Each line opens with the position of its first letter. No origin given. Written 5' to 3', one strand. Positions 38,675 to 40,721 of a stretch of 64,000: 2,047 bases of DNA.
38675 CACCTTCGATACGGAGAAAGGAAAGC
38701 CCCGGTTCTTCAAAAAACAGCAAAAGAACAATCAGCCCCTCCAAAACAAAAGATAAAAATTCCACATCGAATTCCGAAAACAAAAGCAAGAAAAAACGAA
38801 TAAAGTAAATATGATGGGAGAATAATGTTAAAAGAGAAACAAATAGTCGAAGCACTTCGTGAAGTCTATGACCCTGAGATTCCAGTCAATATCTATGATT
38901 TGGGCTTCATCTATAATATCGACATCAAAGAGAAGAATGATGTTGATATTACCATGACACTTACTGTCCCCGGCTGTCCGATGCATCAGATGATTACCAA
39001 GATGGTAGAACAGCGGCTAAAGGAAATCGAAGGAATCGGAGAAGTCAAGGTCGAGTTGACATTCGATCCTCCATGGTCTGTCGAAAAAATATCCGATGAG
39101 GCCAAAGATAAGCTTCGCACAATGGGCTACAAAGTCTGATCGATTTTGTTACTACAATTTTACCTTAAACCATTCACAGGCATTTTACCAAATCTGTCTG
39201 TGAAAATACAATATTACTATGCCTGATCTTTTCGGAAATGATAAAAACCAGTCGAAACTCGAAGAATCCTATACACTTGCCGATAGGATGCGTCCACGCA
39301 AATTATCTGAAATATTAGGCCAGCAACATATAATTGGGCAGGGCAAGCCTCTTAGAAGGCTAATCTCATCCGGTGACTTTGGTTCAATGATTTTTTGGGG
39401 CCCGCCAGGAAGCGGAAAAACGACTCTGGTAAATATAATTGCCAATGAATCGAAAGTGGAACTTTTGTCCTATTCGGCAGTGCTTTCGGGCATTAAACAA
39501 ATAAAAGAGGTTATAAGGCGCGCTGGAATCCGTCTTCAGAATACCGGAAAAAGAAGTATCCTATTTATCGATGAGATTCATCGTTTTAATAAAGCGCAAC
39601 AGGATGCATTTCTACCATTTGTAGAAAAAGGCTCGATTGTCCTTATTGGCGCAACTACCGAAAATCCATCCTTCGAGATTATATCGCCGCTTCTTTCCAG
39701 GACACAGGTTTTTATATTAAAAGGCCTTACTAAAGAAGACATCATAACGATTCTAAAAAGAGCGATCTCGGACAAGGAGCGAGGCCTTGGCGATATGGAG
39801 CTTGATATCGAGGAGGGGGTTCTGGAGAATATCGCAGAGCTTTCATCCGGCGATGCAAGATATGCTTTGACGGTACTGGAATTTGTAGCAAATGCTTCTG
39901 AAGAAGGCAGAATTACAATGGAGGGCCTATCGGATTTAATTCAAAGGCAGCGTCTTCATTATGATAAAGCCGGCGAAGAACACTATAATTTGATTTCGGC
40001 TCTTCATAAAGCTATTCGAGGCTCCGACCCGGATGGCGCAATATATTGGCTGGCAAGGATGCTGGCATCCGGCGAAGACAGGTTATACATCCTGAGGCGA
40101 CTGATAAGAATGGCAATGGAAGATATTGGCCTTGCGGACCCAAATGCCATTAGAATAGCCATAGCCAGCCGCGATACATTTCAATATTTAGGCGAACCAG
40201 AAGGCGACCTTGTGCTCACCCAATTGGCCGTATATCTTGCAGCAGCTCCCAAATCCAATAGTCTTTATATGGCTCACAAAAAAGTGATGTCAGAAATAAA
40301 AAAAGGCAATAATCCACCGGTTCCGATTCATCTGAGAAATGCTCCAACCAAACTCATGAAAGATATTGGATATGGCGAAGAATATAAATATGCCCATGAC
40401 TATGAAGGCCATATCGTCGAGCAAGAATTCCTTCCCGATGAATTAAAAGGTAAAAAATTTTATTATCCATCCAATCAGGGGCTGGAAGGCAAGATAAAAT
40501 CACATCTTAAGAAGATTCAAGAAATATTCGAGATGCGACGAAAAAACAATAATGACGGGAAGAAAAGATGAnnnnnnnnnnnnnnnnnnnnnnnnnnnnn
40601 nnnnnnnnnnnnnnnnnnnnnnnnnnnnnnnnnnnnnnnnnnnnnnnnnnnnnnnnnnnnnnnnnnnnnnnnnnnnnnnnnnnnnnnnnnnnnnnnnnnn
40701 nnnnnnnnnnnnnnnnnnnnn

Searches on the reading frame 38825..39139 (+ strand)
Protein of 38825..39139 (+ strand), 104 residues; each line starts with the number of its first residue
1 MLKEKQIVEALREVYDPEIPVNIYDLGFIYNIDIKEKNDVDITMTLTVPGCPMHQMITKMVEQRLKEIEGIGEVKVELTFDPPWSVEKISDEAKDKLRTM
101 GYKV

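Call 9: search_protein_families(library=pfam, proteins=[window:38825-39139:+], max_evalue=0.01)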
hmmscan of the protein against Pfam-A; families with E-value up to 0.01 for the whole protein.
window:38825-39139:+ (104 aa): 1 family
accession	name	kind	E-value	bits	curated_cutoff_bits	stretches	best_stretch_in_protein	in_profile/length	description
PF01883.24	FeS_assembly_P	-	2.8e-23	82.4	23.5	1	4-76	1-71/73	Iron-sulfur cluster assembly protein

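Call 48: find_encoding_contigs(protein=window:38825-39139:+, flank=10000, max_places=10)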
Protein window:38825-39139:+ (104 aa): 2 contigs read that carry it; 2 places shown.
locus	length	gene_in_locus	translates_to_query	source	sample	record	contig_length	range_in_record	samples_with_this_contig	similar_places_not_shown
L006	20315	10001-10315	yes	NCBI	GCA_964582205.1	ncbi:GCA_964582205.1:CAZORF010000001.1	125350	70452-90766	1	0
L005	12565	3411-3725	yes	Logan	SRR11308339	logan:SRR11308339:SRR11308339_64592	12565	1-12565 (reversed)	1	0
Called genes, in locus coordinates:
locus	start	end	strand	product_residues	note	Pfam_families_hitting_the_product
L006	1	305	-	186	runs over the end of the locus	PF13505:OMP_b-brl (weak)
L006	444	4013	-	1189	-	PF02811:PHP, PF07733:DNA_pol3_alpha, PF17657:DNA_pol3_finger, PF14579:HHH_6, PF01336:tRNA_anti-codon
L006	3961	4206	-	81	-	-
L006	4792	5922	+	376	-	PF01590:GAF, PF13185:GAF_2, PF13492:GAF_3, PF13487:HD_5, PF01966:HD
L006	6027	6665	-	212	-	PF14512:TM1586_NiRdase (faint), PF00881:Nitroreductase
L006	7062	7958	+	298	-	-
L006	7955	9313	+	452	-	-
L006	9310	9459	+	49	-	-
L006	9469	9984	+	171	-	-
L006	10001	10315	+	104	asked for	PF01883:FeS_assembly_P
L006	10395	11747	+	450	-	PF05496:RuvB_N, PF13191:AAA_16 (faint), PF00004:AAA, PF16193:AAA_assoc_2, PF12002:MgsA_C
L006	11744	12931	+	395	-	PF00079:Serpin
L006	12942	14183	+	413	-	PF00079:Serpin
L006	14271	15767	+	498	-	PF20154:LNT_N, PF00795:CN_hydrolase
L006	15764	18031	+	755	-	PF07494:Reg_prop (faint)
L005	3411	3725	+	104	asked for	PF01883:FeS_assembly_P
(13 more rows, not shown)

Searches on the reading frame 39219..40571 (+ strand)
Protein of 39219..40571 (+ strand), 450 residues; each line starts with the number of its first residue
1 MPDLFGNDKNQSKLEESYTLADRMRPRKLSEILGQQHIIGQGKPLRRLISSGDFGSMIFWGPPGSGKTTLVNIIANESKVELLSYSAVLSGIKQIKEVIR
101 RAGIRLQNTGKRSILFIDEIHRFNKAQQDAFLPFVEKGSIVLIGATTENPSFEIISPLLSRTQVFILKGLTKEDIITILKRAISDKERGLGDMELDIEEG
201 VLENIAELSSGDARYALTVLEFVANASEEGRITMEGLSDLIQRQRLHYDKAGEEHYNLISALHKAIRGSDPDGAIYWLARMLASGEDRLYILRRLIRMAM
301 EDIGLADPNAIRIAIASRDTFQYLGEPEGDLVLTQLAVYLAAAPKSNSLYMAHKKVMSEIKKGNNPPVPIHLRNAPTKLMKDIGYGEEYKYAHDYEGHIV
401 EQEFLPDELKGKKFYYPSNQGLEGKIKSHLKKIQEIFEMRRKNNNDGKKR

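Call 8: search_protein_families(library=pfam, proteins=[window:39219-40571:+], max_evalue=0.01)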
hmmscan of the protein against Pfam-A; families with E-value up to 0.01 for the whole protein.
window:39219-40571:+ (450 aa): 20 families
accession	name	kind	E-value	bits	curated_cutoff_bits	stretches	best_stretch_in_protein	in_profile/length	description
PF12002.13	MgsA_C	-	7.6e-68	228.1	27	1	268-433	1-166/167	MgsA AAA+ ATPase C terminal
PF16193.11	AAA_assoc_2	-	1.3e-23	83.4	34.3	1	193-267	3-81/81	AAA C-terminal domain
PF00004.35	AAA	-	5.3e-17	62.9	21.2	1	57-168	1-129/131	ATPase family associated with various cellular activities (AAA)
PF05496.18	RuvB_N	-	3.1e-13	50.2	27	1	24-144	1-118/159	Holliday junction DNA helicase RuvB P-loop domain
PF13191.12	AAA_16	-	2.3e-05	25.4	32.6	0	50-77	20-47/167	AAA ATPase domain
PF13401.12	AAA_22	-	7.9e-05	23.4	27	0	55-81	6-35/130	AAA domain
PF07728.20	AAA_5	-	0.00012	22.5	22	1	57-143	2-98/139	AAA domain (dynein-related subfamily)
PF01078.27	Mg_chelatase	-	0.00015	21.7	20.3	0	50-90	18-62/207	Magnesium chelatase, subunit ChlI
PF00158.32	Sigma54_activat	-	0.00017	21.8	20.2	1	111-174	93-157/168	Sigma-54 interaction domain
PF13173.12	AAA_14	-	0.00018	22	27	1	58-169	6-122/129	AAA domain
PF13207.12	AAA_17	-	0.00023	21.9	27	1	61-90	2-31/136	AAA domain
PF00931.28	NB-ARC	-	0.00039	20.2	23.5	1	46-80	10-45/248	NB-ARC domain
PF21960.2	RCF1-5-like_lid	-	0.00062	20.1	27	1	196-221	13-39/43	RCF1/5-like, AAA+ ATPase lid domain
PF20720.3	nSTAND3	-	0.0014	18.8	27.2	1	57-118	20-72/155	Novel STAND NTPase 3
PF13604.12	AAA_30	-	0.0019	18.4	27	0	40-144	5-123/191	AAA domain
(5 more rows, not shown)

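Call 47: find_encoding_contigs(protein=window:39219-40571:+, flank=10000, max_places=10)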
Protein window:39219-40571:+ (450 aa): 2 contigs read that carry it; 2 places shown.
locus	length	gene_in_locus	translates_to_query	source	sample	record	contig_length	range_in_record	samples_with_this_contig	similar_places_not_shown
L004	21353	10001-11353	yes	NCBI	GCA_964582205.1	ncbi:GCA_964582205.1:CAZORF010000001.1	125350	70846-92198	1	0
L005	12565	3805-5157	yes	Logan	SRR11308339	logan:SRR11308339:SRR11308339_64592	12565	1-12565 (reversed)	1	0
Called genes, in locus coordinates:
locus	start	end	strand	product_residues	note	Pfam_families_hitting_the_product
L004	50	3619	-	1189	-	PF02811:PHP, PF07733:DNA_pol3_alpha, PF17657:DNA_pol3_finger, PF14579:HHH_6, PF01336:tRNA_anti-codon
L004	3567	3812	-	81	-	-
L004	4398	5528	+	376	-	PF01590:GAF, PF13185:GAF_2, PF13492:GAF_3, PF13487:HD_5, PF01966:HD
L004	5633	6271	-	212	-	PF14512:TM1586_NiRdase (faint), PF00881:Nitroreductase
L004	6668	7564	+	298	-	-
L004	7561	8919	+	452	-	-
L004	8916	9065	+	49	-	-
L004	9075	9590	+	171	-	-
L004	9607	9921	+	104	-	PF01883:FeS_assembly_P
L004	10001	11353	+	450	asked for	PF05496:RuvB_N, PF13191:AAA_16 (faint), PF00004:AAA, PF16193:AAA_assoc_2, PF12002:MgsA_C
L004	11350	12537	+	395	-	PF00079:Serpin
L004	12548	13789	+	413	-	PF00079:Serpin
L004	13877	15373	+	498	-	PF20154:LNT_N, PF00795:CN_hydrolase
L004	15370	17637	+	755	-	PF07494:Reg_prop (faint)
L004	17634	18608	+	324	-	PF02388:FemAB (faint), PF13480:Acetyltransf_6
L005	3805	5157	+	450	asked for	PF05496:RuvB_N, PF13191:AAA_16 (faint), PF00004:AAA, PF16193:AAA_assoc_2, PF12002:MgsA_C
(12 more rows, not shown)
